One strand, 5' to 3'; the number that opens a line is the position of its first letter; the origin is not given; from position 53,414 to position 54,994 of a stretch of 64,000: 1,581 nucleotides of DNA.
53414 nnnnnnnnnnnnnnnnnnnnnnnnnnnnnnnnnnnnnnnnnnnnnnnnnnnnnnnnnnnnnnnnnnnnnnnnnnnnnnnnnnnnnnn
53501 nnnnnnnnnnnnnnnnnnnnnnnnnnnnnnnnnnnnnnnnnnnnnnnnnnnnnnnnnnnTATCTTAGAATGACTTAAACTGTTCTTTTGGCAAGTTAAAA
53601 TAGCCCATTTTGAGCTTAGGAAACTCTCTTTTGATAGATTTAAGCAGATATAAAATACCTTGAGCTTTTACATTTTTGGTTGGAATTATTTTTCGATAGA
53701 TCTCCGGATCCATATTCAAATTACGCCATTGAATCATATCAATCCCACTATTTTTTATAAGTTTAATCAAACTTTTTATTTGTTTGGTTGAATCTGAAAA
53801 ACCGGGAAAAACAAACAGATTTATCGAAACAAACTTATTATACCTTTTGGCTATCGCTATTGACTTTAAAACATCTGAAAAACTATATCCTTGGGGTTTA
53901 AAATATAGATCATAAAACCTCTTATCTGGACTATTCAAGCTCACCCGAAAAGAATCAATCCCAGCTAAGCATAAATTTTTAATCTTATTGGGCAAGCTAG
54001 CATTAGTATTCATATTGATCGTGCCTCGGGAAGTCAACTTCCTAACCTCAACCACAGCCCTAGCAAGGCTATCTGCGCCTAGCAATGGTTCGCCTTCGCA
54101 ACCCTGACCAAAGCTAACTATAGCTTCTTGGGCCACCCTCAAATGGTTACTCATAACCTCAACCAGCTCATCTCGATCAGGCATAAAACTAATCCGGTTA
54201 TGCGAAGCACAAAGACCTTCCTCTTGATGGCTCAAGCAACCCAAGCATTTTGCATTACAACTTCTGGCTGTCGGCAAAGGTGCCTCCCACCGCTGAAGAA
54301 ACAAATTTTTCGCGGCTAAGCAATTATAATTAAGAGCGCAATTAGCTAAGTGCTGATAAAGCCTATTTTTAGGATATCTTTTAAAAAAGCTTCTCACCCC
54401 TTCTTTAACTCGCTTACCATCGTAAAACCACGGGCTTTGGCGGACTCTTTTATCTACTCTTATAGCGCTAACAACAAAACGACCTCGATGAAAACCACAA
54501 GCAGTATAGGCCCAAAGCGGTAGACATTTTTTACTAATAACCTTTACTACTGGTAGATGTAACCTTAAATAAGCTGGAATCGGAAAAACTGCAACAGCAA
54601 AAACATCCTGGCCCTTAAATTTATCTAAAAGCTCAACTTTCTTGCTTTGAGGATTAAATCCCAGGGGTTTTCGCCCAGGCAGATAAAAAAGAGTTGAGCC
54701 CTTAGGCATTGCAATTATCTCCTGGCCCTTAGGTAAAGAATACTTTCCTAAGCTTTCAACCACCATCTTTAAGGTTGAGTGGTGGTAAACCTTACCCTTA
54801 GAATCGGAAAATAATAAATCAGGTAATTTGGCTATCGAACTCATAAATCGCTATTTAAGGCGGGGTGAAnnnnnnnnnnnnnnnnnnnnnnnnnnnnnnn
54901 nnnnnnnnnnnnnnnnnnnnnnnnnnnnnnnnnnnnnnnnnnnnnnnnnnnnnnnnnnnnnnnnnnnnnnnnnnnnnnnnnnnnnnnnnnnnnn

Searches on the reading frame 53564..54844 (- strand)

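Call 46: search_protein_families(library=pfam, proteins=[window:53564-54844:-], max_evalue=0.001)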
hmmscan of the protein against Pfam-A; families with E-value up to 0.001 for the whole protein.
window:53564-54844:- (426 aa): 1 family
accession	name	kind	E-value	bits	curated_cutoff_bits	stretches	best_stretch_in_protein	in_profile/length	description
PF04055.27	Radical_SAM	-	6.3e-13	49.7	29.5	1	192-355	3-161/166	Radical SAM superfamily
